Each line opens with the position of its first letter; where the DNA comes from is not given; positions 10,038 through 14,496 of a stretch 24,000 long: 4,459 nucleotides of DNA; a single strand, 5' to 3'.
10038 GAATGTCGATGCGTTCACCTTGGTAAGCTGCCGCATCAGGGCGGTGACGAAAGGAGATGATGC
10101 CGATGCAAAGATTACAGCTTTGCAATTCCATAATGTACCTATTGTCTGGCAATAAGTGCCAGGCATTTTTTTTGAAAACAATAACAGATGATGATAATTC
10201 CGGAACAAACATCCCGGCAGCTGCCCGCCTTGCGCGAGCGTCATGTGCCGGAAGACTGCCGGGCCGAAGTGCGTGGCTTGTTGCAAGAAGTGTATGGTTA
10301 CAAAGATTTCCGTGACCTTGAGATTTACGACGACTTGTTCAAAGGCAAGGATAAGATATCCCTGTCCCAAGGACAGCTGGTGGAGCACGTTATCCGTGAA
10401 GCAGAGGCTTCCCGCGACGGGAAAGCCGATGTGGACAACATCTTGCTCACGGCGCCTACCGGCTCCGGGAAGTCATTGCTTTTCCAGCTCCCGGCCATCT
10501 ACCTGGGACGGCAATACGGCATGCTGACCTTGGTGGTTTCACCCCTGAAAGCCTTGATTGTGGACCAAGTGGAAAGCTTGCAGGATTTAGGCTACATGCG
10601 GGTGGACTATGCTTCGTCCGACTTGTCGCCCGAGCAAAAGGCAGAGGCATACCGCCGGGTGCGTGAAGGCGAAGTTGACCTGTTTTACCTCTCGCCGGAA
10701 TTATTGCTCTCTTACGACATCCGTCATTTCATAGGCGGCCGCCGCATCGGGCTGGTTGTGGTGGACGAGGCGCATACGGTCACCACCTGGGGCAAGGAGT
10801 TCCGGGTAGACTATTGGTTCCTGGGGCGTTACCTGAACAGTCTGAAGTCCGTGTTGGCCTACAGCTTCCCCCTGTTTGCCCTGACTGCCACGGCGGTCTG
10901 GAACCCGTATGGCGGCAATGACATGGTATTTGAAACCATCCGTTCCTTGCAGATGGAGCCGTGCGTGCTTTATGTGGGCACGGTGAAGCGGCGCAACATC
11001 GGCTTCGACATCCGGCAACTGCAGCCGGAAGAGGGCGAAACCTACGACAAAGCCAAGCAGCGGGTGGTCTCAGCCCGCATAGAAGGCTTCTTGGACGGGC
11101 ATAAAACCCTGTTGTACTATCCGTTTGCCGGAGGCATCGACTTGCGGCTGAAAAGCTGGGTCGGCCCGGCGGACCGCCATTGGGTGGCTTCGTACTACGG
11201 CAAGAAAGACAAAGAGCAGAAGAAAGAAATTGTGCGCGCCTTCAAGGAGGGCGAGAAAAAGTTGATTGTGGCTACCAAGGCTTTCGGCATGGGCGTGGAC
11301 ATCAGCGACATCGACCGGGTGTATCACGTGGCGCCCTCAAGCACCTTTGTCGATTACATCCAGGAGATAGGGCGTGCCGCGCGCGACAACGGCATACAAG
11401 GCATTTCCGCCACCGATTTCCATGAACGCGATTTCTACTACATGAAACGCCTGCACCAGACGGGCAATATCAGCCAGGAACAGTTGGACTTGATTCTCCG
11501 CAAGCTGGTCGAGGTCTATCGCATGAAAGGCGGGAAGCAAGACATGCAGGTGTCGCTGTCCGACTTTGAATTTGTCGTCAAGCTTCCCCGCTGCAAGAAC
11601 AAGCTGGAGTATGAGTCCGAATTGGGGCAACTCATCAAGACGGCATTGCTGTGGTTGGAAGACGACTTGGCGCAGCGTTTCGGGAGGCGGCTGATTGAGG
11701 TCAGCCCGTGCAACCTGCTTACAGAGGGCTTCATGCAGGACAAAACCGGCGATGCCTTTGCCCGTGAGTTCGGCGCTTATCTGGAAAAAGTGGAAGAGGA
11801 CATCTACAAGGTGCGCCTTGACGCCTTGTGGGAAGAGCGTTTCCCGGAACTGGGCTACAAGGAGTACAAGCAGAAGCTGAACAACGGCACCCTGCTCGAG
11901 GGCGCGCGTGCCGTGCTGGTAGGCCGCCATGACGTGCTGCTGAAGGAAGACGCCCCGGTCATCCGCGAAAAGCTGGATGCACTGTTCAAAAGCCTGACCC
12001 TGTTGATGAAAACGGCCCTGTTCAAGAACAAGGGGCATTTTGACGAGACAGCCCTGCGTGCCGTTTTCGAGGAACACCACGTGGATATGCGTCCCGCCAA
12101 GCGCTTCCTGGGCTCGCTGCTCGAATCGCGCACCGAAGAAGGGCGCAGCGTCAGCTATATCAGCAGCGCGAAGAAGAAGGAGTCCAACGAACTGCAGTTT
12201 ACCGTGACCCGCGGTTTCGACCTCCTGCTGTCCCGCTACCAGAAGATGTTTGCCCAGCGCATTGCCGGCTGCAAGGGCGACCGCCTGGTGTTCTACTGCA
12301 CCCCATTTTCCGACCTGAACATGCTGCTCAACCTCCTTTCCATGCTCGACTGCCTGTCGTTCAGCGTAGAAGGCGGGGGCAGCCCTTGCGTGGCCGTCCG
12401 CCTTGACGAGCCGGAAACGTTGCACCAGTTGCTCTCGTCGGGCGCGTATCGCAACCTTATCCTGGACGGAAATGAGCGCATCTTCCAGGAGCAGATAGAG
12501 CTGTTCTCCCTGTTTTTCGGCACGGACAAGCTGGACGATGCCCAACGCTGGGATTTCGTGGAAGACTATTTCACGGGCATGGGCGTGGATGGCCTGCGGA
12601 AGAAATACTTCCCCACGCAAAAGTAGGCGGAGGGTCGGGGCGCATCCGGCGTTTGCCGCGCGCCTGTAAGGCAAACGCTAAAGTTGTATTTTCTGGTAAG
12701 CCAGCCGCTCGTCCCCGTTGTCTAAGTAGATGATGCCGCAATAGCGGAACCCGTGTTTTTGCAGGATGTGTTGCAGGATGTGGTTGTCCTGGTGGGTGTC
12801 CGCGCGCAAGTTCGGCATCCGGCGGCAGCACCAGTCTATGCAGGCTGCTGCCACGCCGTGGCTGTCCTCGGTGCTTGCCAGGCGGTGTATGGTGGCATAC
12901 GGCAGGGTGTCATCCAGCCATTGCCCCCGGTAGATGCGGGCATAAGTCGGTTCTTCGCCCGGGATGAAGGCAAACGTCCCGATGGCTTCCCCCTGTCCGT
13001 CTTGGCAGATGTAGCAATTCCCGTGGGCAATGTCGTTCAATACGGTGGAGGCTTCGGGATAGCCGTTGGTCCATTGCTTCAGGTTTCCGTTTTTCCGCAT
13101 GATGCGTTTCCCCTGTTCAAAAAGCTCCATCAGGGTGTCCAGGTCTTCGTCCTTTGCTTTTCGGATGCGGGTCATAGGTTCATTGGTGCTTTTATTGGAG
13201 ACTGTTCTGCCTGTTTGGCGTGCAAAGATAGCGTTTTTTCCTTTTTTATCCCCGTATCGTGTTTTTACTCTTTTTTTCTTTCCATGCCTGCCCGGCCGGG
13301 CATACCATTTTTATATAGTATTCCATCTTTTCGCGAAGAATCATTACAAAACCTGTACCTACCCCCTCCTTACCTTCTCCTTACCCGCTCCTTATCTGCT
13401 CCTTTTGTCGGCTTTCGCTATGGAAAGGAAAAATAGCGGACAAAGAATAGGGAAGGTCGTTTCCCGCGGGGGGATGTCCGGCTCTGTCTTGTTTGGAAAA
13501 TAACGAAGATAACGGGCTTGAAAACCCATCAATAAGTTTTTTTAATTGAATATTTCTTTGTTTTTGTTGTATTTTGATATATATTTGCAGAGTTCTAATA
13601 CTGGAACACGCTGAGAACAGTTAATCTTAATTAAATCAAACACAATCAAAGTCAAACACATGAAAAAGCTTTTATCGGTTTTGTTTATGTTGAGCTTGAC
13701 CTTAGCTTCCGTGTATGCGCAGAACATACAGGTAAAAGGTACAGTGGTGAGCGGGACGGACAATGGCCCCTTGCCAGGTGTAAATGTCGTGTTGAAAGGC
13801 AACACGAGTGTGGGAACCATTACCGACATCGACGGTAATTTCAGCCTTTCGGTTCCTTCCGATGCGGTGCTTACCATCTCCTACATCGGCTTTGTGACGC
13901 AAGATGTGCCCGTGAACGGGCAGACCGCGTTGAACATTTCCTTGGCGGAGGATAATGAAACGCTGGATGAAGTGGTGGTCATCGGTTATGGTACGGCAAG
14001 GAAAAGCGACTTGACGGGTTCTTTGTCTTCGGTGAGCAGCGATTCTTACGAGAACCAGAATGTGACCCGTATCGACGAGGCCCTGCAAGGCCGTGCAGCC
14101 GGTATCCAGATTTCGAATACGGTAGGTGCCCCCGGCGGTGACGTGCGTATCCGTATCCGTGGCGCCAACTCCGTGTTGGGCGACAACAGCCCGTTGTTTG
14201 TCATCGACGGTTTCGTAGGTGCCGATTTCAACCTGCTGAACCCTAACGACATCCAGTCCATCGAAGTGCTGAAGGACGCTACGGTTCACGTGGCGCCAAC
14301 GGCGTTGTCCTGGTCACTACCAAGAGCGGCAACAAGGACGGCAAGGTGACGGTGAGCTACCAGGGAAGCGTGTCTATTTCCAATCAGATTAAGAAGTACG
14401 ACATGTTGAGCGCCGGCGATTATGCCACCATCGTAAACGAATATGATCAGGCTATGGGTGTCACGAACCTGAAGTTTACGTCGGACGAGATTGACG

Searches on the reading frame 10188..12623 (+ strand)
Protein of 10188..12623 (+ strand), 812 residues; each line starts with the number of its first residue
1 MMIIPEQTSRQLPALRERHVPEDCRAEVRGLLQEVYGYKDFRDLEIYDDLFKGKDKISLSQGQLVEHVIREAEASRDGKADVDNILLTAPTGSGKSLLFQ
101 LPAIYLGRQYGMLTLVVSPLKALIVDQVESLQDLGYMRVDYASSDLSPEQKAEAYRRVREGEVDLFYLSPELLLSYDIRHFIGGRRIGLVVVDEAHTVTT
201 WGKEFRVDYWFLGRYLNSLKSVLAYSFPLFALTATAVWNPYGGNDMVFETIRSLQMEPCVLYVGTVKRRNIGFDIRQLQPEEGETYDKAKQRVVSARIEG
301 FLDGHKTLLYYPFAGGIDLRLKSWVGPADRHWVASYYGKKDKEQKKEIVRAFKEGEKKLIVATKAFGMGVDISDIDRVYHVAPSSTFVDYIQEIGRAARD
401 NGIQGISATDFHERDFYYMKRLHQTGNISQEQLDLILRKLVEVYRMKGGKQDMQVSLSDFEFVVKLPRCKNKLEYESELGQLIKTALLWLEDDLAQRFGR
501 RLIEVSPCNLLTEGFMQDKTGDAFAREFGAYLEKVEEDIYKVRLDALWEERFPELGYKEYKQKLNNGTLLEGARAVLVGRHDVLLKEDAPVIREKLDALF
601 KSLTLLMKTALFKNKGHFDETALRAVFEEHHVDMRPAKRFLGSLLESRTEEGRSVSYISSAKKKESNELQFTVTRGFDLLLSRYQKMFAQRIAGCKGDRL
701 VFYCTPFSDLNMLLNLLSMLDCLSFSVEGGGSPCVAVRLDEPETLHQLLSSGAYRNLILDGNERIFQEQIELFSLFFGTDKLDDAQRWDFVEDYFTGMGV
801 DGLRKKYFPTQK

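Call 23: search_protein_families(library=pfam, proteins=[window:10188-12623:+], max_evalue=0.001)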
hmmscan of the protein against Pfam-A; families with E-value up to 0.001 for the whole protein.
window:10188-12623:+ (812 aa): 3 families
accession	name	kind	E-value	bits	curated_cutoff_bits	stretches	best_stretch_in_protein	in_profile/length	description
PF00270.35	DEAD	-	1.1e-19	71.2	26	1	83-236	15-160/167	DEAD/DEAH box helicase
PF00271.37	Helicase_C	-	6e-19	68.8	23.5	1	303-400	14-109/110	Helicase conserved C-terminal domain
PF04851.21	ResIII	-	4.8e-05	23.8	22.5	1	63-235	10-161/164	Type III restriction enzyme, res subunit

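Call 24: search_protein_families(library=padloc, proteins=[window:10188-12623:+], max_evalue=0.001)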
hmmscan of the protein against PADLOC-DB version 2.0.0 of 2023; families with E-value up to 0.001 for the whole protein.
window:10188-12623:+ (812 aa): 35 families (the best 25 are shown)
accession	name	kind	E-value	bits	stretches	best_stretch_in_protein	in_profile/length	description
PDLC01089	C3a193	-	1.9e-134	448.2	1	28-797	222-980/983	poss. alt. Cas3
PDLC02864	DpdF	-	1.1e-59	200.8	1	83-444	38-371/610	DpdF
PDLC02861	DpdF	-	9.1e-49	164.3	2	84-277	45-222/611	DpdF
PDLC03928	PsyrT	-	6.6e-46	154.9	1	84-400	39-335/689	-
PDLC02870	DpdF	-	1.7e-45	153.6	1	86-437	32-355/534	DpdF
PDLC02865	DpdF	-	1.5e-35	120.2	1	82-401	774-1071/1499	DpdF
PDLC02859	DpdF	-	4.3e-34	115.9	1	84-409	117-423/545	DpdF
PDLC02855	DpdF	-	2.3e-32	110.2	1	85-432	160-500/825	DpdF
PDLC02872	DpdF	-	1e-25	88.4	2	85-211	178-313/859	DpdF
PDLC02867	DpdF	-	5.8e-25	85.7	2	84-222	156-302/855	DpdF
PDLC02862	DpdF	-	7.1e-24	81.7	2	84-220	137-287/811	DpdF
PDLC02868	DpdF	-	3.1e-23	79.5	2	88-239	359-508/1078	DpdF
PDLC02857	DpdF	-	4.6e-23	79.2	2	87-220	201-343/911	DpdF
PDLC02503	BrxHI|BrxHII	-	5.8e-13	46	1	343-402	285-344/698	BrxHI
PDLC02860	DpdF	-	5.8e-12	43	1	329-401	138-210/547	DpdF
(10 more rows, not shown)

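Call 49: search_protein_families(library=ncbifam, proteins=[window:10188-12623:+], max_evalue=0.001)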
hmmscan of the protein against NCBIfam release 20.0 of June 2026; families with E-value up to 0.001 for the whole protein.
window:10188-12623:+ (812 aa): 25 families
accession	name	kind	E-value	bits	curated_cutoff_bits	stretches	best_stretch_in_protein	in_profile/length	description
TIGR01389.1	recQ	equivalog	3.7e-53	180.9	640.2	1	82-457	28-374/591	DNA helicase RecQ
TIGR00614.1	recQ_fam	subfamily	7.7e-47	160.1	219.8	1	84-429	28-348/470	RecQ family ATP-dependent DNA helicase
NF041063.1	DpdF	equivalog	2.7e-39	135.4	550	2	86-235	162-321/813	protein DpdF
NF008279.0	PRK11057.1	equivalog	2.9e-39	135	1015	1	84-426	42-355/608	ATP-dependent DNA helicase RecQ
TIGR04121.1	DEXH_lig_assoc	equivalog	1.6e-15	55.9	850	2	331-399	277-345/804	ligase-associated DNA damage response DEXH box helicase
TIGR03817.1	DECH_helic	hypoth_equivalog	6.4e-15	54.4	874.1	2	65-197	38-168/742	helicase/secretion neighborhood putative DEAH-box helicase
NF053631.1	RNA_helic_CshA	equivalog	6.4e-13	48.4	646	1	337-431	268-361/434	degradosome RNA helicase CshA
NF010337.0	PRK13766.1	equivalog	4.3e-09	35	610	1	338-401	407-469/781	Hef nuclease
NF008394.0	PRK11192.1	equivalog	2.2e-08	33.3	507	1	338-408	279-348/441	ATP-dependent RNA helicase SrmB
NF007284.0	PRK09751.1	equivalog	3.6e-08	31.1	1496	1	328-414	347-431/1538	ATP-dependent helicase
NF002340.1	PRK01297.1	equivalog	4.5e-07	29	564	1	334-422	277-364/372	ATP-dependent RNA helicase RhlB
TIGR01587.1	cas3_core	equivalog_domain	6.4e-07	28.8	102.45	1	336-419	257-344/358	CRISPR-associated helicase Cas3'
NF010338.0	PRK13767.1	equivalog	1.3e-06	27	849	1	330-398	315-383/877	ATP-dependent helicase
TIGR00643.1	recG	equivalog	5.7e-06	25.3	659.4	0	333-374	485-526/629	ATP-dependent DNA helicase RecG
NF008168.0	PRK10917.2-2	equivalog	7e-06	24.6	718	0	337-373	618-654/795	ATP-dependent DNA helicase RecG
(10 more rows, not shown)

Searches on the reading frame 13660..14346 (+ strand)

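Call 23: search_protein_families(library=pfam, proteins=[window:13660-14346:+], max_evalue=0.001)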
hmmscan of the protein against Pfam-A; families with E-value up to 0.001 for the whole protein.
window:13660-14346:+ (229 aa): 3 families
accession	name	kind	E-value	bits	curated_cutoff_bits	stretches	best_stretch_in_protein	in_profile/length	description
PF13715.12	CarbopepD_reg_2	-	6.5e-18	65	32.2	1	25-107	1-88/88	CarboxypepD_reg-like domain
PF07715.20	Plug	-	1.2e-15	58.4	23.9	1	115-207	2-94/107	TonB-dependent Receptor Plug Domain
PF13620.12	CarboxypepD_reg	-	1.2e-10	42.1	32.3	1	24-95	1-81/82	Carboxypeptidase regulatory-like domain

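Call 24: search_protein_families(library=padloc, proteins=[window:13660-14346:+], max_evalue=0.001)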
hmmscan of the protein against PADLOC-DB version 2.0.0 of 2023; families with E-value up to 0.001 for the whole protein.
window:13660-14346:+ (229 aa): 0 families
